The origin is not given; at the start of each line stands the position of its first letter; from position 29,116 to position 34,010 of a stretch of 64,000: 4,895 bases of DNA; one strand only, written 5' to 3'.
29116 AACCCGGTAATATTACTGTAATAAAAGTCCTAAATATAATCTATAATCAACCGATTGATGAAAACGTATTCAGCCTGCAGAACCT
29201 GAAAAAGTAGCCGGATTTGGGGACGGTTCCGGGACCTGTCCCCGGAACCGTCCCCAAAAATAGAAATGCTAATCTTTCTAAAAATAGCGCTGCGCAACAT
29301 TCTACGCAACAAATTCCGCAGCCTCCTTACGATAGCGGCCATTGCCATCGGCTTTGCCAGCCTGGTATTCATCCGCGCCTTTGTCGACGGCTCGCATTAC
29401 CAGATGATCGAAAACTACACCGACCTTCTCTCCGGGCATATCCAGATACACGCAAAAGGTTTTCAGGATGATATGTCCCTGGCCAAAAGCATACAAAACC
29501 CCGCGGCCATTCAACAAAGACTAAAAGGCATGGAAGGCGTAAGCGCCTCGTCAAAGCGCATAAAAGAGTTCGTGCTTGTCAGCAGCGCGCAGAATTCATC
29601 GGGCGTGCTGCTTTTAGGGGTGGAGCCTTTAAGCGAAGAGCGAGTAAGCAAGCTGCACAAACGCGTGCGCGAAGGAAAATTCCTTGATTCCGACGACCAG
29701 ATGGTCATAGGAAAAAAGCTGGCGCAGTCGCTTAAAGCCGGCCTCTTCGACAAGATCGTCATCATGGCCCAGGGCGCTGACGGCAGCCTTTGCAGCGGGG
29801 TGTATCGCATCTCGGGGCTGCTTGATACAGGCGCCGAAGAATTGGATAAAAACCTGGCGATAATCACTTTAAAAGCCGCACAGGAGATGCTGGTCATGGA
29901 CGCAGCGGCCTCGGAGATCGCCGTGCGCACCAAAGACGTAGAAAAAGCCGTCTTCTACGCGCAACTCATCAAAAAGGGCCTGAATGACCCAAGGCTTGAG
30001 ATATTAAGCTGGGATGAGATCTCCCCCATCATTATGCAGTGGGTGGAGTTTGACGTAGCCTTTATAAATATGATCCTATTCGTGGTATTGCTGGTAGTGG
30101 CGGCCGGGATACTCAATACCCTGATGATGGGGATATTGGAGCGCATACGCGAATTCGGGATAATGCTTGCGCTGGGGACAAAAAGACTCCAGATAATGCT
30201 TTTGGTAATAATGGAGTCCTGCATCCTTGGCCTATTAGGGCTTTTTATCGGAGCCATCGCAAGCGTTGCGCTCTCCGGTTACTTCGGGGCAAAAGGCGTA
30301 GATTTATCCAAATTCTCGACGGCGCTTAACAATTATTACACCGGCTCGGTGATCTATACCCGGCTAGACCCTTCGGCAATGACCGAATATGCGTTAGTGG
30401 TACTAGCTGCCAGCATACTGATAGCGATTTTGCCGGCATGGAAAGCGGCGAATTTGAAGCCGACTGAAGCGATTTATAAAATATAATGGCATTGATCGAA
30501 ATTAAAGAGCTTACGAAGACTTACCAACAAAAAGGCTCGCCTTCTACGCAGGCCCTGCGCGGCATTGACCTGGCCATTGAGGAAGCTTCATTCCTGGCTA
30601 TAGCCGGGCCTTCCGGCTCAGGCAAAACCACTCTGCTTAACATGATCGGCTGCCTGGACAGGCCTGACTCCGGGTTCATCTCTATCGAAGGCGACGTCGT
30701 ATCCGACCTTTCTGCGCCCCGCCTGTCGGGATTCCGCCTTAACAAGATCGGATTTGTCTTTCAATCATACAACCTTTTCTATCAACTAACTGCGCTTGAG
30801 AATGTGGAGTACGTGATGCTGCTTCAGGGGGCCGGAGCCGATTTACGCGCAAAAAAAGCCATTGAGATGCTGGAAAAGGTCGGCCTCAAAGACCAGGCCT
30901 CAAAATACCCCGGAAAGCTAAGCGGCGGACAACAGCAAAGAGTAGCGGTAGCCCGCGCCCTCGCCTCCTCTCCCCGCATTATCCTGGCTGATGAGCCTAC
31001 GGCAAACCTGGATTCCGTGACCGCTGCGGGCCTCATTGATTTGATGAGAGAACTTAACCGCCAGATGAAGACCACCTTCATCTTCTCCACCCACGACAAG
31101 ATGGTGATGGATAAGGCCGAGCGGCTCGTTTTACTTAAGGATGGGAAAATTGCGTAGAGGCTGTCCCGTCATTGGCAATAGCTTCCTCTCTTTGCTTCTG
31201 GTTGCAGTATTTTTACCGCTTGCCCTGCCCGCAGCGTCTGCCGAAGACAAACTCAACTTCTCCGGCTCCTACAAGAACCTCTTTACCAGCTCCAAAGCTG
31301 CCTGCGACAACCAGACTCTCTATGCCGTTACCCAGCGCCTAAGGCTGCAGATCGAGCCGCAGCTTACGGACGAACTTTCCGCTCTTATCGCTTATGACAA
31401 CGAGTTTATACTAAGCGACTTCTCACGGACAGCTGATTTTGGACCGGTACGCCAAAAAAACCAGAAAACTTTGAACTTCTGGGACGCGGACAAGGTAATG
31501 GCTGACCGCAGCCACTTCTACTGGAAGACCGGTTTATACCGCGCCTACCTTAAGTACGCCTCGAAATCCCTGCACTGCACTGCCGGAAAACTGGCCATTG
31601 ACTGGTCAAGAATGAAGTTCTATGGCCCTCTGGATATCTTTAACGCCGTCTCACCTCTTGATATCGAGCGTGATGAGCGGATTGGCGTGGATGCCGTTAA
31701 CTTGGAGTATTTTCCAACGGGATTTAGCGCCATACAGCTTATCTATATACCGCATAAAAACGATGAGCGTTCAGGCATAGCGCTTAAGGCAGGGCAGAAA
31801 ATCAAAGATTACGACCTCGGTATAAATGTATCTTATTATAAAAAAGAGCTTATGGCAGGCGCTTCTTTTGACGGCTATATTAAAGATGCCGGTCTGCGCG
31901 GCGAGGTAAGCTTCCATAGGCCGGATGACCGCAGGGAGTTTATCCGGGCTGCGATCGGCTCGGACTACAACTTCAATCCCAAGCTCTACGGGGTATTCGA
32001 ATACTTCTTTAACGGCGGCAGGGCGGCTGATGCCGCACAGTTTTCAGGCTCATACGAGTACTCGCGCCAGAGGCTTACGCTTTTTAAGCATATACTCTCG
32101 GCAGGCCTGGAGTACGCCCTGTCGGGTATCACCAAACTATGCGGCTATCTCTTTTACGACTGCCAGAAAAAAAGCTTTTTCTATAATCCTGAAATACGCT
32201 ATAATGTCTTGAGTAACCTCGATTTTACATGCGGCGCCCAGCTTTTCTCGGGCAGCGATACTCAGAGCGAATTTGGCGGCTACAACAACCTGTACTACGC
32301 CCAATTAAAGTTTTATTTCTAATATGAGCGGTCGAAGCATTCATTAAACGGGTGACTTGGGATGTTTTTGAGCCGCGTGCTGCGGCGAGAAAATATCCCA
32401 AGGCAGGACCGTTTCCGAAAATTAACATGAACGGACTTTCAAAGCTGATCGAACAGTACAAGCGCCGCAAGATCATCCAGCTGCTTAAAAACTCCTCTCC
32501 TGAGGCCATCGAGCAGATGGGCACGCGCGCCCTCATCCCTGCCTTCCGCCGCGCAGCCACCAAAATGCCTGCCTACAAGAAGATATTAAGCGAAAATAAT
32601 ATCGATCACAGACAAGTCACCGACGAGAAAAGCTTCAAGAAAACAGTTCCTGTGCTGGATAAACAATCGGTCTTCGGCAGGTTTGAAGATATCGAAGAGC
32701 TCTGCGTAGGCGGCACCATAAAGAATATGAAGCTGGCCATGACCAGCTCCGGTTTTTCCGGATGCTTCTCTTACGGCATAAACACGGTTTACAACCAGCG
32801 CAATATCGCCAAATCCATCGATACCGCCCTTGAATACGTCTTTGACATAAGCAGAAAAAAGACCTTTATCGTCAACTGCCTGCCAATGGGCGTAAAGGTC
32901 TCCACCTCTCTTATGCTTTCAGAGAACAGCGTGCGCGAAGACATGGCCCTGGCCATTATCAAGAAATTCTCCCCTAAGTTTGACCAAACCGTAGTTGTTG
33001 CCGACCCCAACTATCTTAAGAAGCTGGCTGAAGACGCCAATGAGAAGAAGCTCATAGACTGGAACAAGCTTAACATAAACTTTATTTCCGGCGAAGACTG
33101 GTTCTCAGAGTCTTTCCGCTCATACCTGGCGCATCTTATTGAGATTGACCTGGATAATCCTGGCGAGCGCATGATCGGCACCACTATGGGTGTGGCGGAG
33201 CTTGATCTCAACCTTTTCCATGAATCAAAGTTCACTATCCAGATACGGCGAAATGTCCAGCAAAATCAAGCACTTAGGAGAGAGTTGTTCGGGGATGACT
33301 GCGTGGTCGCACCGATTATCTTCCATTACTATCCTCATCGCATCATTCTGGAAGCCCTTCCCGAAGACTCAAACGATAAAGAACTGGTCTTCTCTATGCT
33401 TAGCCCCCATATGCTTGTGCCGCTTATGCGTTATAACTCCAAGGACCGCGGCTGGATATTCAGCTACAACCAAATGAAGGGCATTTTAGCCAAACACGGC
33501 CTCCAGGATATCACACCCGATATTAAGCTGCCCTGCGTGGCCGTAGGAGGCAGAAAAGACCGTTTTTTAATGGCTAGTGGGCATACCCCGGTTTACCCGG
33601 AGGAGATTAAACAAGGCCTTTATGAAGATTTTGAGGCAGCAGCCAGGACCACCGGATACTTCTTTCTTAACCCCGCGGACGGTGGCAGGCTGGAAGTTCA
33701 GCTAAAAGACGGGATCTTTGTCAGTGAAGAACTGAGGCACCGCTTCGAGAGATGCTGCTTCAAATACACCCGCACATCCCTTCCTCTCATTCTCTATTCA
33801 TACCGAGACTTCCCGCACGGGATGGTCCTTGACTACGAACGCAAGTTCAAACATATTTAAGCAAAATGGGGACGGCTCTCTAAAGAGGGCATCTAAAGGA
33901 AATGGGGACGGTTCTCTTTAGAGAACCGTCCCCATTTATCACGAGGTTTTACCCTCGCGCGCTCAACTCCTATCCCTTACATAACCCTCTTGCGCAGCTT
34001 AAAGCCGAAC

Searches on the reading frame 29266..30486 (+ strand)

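Call 8: search_protein_families(library=ncbifam, proteins=[window:29266-30486:+], max_evalue=0.001)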
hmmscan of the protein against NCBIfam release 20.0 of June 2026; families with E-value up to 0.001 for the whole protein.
window:29266-30486:+ (406 aa): 7 families
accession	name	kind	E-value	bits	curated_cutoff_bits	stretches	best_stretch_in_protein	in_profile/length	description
TIGR02212.1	lolCE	equivalog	7.5e-42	143.7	362.45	1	16-403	18-408/411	lipoprotein-releasing ABC transporter permease subunit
NF008357.0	PRK11146.1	exception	3.8e-22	78.7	439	1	58-401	65-409/414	lipoprotein-releasing ABC transporter permease subunit LolE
TIGR02213.1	lolE_release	exception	1e-19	70.7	540.35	1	65-401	69-406/411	lipoprotein-releasing ABC transporter permease subunit LolE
NF008076.0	PRK10814.1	exception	4.7e-19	68.7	473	1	16-403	24-396/399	lipoprotein-releasing ABC transporter permease subunit LolC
TIGR03434.1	ADOP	subfamily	4.5e-09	35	622.3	1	269-403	683-800/803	ADOP family duplicated permease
NF007826.0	PRK10535.1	equivalog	3.7e-07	28.8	966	0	5-71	258-325/648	macrolide ABC transporter ATP-binding protein/permease MacB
NF038347.1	FtsX_Gpos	exception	0.00029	20.3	225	0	267-333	170-237/296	permease-like cell division protein FtsX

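Call 9: search_protein_families(library=pfam, proteins=[window:29266-30486:+], max_evalue=0.001)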
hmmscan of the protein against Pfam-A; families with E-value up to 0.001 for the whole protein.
window:29266-30486:+ (406 aa): 2 families
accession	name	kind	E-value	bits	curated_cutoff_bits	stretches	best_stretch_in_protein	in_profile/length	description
PF02687.27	FtsX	-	3.4e-20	72.7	25.5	1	269-399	2-120/120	FtsX-like permease C-terminal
PF12704.14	MacB_PCD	-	1.5e-14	55.2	27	1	19-226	1-195/207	MacB-like periplasmic core domain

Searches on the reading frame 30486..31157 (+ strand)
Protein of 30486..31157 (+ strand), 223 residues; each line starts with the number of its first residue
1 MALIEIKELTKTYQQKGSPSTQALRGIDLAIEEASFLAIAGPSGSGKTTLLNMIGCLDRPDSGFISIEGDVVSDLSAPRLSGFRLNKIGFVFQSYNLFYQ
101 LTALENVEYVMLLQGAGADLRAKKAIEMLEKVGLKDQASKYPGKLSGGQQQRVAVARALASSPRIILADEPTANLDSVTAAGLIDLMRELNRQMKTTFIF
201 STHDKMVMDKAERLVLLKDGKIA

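Call 8: search_protein_families(library=ncbifam, proteins=[window:30486-31157:+], max_evalue=0.001)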
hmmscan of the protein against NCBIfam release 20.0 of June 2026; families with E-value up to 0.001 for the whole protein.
window:30486-31157:+ (223 aa): 191 families (the best 25 are shown)
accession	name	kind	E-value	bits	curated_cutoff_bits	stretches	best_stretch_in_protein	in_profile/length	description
TIGR02211.1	LolD_lipo_ex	equivalog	1.8e-65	220.6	307.75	1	3-222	1-219/221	lipoprotein-releasing ABC transporter ATP-binding protein LolD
TIGR02982.1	heterocyst_DevA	subfamily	1.7e-60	204.4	295.8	1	4-222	2-219/220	ABC exporter ATP-binding subunit, DevA family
NF007826.0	PRK10535.1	equivalog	8.8e-57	192.7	966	1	2-222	3-221/648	macrolide ABC transporter ATP-binding protein/permease MacB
NF008639.0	PRK11629.1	equivalog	7.8e-56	189.1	360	1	3-222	6-224/234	lipoprotein-releasing ABC transporter ATP-binding protein LolD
TIGR03265.1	PhnT2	equivalog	2.6e-55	188.1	457.7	1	4-222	5-213/353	putative 2-aminoethylphosphonate ABC transporter ATP-binding protein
TIGR02673.1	FtsE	equivalog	3.8e-55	186.9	264.85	1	3-220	1-213/214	cell division ATP-binding protein FtsE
NF038007.1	ABC_ATP_DarD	equivalog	4.8e-54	183.1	375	1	4-222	2-218/218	darobactin export ABC transporter ATP-binding protein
TIGR01186.1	proV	subfamily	4.8e-53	180.6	326.6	1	20-222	5-208/363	betaine/proline/choline family ABC transporter ATP-binding protein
TIGR03608.1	L_ocin_972_ABC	subfamily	6.6e-53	179.2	254.85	1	6-216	1-205/206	putative bacteriocin export ABC transporter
NF007879.0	PRK10584.1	equivalog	4.3e-52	177.1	336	1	3-222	6-224/228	putative ABC transporter ATP-binding protein YbbA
TIGR00968.1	3a0106s01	subfamily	5.3e-51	173.4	342.75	1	5-222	2-209/237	sulfate ABC transporter ATP-binding protein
TIGR02315.1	ABC_phnC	equivalog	2e-49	168.2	266.1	1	3-222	1-224/243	phosphonate ABC transporter ATP-binding protein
NF008428.0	PRK11264.1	equivalog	3.3e-49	167.4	406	1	1-222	1-222/250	L-cystine ABC transporter ATP-binding protein TcyN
NF006987.0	PRK09452.1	equivalog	4.5e-48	163.8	482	1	2-222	16-226/378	spermidine/putrescine ABC transporter ATP-binding protein PotA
NF040933.2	ABC_arch_GlcV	equivalog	1.3e-47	162.4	450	1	4-222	3-220/357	glucose ABC transporter ATP-binding protein GlcV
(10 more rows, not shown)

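Call 9: search_protein_families(library=pfam, proteins=[window:30486-31157:+], max_evalue=0.001)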
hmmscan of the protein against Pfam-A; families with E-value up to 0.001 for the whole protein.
window:30486-31157:+ (223 aa): 5 families
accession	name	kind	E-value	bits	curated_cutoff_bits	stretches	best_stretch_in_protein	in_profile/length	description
PF00005.33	ABC_tran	-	7.4e-32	111.2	25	1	24-173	1-137/137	ABC transporter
PF02463.25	SMC_N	-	5.5e-08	32.9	40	1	117-216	115-210/220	RecF/RecN/SMC N terminal domain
PF13304.12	AAA_21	-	6.2e-08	33.5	27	0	145-205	238-300/304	AAA domain, putative AbiEii toxin, Type IV TA system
PF13401.12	AAA_22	-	0.00043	21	27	0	33-55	4-26/130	AAA domain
PF20720.3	nSTAND3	-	0.00055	20.1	27.2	0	22-54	5-37/155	Novel STAND NTPase 3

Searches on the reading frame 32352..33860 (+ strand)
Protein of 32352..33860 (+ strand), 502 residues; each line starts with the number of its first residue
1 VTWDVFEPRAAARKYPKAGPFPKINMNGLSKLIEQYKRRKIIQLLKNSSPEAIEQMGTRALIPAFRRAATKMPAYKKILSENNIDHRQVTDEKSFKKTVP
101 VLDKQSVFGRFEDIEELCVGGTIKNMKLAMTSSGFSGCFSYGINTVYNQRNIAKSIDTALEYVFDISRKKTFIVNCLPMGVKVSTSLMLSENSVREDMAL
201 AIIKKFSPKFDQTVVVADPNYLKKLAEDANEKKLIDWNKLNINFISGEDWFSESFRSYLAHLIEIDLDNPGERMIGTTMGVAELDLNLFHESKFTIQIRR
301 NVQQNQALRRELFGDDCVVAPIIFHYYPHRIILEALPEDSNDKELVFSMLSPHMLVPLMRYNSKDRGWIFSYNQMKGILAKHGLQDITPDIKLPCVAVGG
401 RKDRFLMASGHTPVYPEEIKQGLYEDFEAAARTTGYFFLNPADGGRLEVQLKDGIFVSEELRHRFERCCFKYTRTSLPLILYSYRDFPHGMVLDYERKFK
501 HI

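Call 10: search_protein_families(library=ncbifam, proteins=[window:32352-33860:+], max_evalue=0.00001)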
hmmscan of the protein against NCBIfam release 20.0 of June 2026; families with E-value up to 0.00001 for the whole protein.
window:32352-33860:+ (502 aa): 0 families

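Call 19: search_protein_families(library=pfam, proteins=[window:32352-33860:+], max_evalue=0.05)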
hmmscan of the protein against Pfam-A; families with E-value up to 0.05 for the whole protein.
window:32352-33860:+ (502 aa): 0 families
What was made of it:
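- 32427..33860 (+): PaaK-fold adenylate-forming enzyme (about 477 aa from Met26 of ORF 32352-33860), not covered by Pfam or NCBIfam. No HMM hit (calls 10, 19).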

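Call 35: search_solved_structures(query=window:32352-33860:+, max_evalue=10)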
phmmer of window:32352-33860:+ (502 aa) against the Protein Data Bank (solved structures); distinct sequences matched with E-value up to 10: 1.
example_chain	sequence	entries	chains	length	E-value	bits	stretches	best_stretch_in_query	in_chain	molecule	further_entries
5elp_C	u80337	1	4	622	0.45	12.1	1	104-156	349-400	NRPS/PKS protein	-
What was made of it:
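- Tried and rejected: Pfam and NCBIfam gave nothing (calls 10, 19), and so did phmmer against the PDB (call 35).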

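Call 47: find_homologous_proteins(query=window:32352-33860:+, max_evalue=0.00001)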
Query window:32352-33860:+ (502 aa): 246 proteins with E <= 0.00001 among 7624 candidates; the best 120 are listed.
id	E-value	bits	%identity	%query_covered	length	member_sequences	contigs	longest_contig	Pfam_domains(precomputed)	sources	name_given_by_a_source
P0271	0.0e+0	1154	100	100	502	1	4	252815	-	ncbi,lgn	-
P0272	9.3e-268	907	81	95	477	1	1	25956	-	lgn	-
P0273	4.6e-233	792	71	95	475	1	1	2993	-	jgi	jgi:phenylacetate-CoA ligase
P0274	4.1e-204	697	65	94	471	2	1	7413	-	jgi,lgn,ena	-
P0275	1.1e-201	689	65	95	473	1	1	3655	-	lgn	-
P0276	4.8e-200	683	64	95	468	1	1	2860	-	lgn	-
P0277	1.6e-199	681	63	95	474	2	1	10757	-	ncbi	-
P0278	3.2e-198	677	63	94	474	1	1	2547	-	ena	-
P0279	5.8e-197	673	63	91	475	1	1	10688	-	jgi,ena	-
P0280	2.7e-196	671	62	94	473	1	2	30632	-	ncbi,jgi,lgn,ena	-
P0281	1.5e-195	668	63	94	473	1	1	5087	-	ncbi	-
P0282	2.0e-192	658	64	95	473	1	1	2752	-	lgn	-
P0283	7.3e-192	656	63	95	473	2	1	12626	-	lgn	-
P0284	1.7e-187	642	59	95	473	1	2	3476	-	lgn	-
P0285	2.8e-187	641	62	91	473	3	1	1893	-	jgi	-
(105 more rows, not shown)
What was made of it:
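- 32427..33860 (+): Homologues are about 475 aa, and some are named phenylacetate-CoA ligase or F390 synthetase by their source (call 47).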

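Call 64: predict_structure(alignment_id=A3)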
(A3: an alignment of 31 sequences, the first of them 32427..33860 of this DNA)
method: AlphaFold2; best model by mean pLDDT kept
length: 477 residues; sequences in the alignment: 31
mean_pLDDT: 91.0   pTM: 0.90
mean pLDDT of the five models: 91.0, 90.5, 90.1, 89.2, 89.1
residues with pLDDT >= 90: 358; 70-90: 95; 50-70: 17; < 50: 7
segments of 3 or more residues with pLDDT < 50: 471-477
pLDDT, mean of each block of 10 residues (from residue 1): 86 95 96 95 96 97 97 94 93 95 78 82 88 93 95 82 88 94 97 92 95 94 86 97 90 75 87 96 95 93 93 88 92 92 96 98 96 89 91 96 96 91 94 96 96 94 70 44
secondary structure, 60 per line:
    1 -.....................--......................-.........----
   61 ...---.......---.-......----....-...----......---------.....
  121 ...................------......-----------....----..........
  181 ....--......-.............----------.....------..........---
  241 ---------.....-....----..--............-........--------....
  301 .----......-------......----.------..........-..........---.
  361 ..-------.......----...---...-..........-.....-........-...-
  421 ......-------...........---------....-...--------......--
elements in order: H2-22 H25-46 H48-56 H67-73 H79-84 H89-92 E101-106 E116-120 H121-139 E146-151 E163-166 H171-184 E187-192 H194-206 E217-221 H228-237 E250-254 H256-259 H268-279 H281-288 E297-301 E306-311 E319-324 E336-345 H347-356 E370-376 E381-383 E387-389 H391-400 H402-406 E408-415 E421-426 H434-444 E454-457 H470-475

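Call 67: fold_search(model_id=the predicted structure, library=pdb)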
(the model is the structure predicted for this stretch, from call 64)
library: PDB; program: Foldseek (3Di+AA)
matches with E <= 10: 1330; with E <= 0.001: 250
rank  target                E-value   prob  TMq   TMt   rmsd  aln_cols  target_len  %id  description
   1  4rvn_B                2.9e-20  1.00  0.67  0.75   4.3       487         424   16  Crystal structure of a Putative Acyl-CoA ligase (BT_0428) from Bacteroides thetaiotaomicron VPI-5482 at 2.20 A resolut (released 2015-01-21)
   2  4rvn_D                6.7e-20  1.00  0.66  0.73   4.7       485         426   16  Crystal structure of a Putative Acyl-CoA ligase (BT_0428) from Bacteroides thetaiotaomicron VPI-5482 at 2.20 A resolut (released 2015-01-21)
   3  4r1l_A                8.5e-20  1.00  0.55  0.60  11.2       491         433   16  Crystal structure of a Putative Acyl-CoA ligase (BT_0428) from Bacteroides thetaiotaomicron VPI-5482 at 2.42 A resolut (released 2014-08-27)
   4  4r1m_A                8.5e-20  1.00  0.55  0.60  11.2       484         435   16  Crystal structure of a Putative Acyl-CoA ligase (BT_0428) from Bacteroides thetaiotaomicron VPI-5482 at 2.48 A resolut (released 2014-08-27)
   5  4r1m_C                8.5e-20  1.00  0.55  0.60  11.2       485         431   16  Crystal structure of a Putative Acyl-CoA ligase (BT_0428) from Bacteroides thetaiotaomicron VPI-5482 at 2.48 A resolut (released 2014-08-27)
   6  4r1m_B                1.1e-19  1.00  0.65  0.72   4.5       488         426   16  Crystal structure of a Putative Acyl-CoA ligase (BT_0428) from Bacteroides thetaiotaomicron VPI-5482 at 2.48 A resolut (released 2014-08-27)
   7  2y27_A                1.3e-19  1.00  0.68  0.76   4.0       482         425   11  crystal structure of PaaK1 in complex with ATP from Burkholderia cenocepacia (released 2011-05-04)
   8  2y27_B                1.4e-19  1.00  0.69  0.76   4.1       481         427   11  crystal structure of PaaK1 in complex with ATP from Burkholderia cenocepacia (released 2011-05-04)
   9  4rvo_D                1.7e-19  1.00  0.67  0.74   4.4       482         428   16  Crystal structure of a Putative Acyl-CoA ligase (BT_0428) from Bacteroides thetaiotaomicron VPI-5482 at 2.41 A resolut (released 2014-12-31)
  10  4r1m_D                2.0e-19  1.00  0.65  0.71   4.7       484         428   16  Crystal structure of a Putative Acyl-CoA ligase (BT_0428) from Bacteroides thetaiotaomicron VPI-5482 at 2.48 A resolut (released 2014-08-27)
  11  4r1l_C                2.2e-19  1.00  0.56  0.61  11.2       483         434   16  Crystal structure of a Putative Acyl-CoA ligase (BT_0428) from Bacteroides thetaiotaomicron VPI-5482 at 2.42 A resolut (released 2014-08-27)
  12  4r1l_B                2.5e-19  1.00  0.65  0.73   4.6       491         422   16  Crystal structure of a Putative Acyl-CoA ligase (BT_0428) from Bacteroides thetaiotaomicron VPI-5482 at 2.42 A resolut (released 2014-08-27)
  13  4rvo_B                2.8e-19  1.00  0.67  0.74   4.2       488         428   16  Crystal structure of a Putative Acyl-CoA ligase (BT_0428) from Bacteroides thetaiotaomicron VPI-5482 at 2.41 A resolut (released 2014-12-31)
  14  4r1l_D                5.8e-19  1.00  0.64  0.71   4.8       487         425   16  Crystal structure of a Putative Acyl-CoA ligase (BT_0428) from Bacteroides thetaiotaomicron VPI-5482 at 2.42 A resolut (released 2014-08-27)
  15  2y4n_B                1.3e-18  1.00  0.66  0.74   4.4       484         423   10  PaaK1 in complex with phenylacetyl adenylate (released 2011-03-01)
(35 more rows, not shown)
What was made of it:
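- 32427..33860 (+): The AF2 model (pLDDT 91, call 64) matches PaaK1 2y27, BT_0428, NatL2 and AjiA1 (E about 1e-19, TM 0.67-0.76; call 67).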
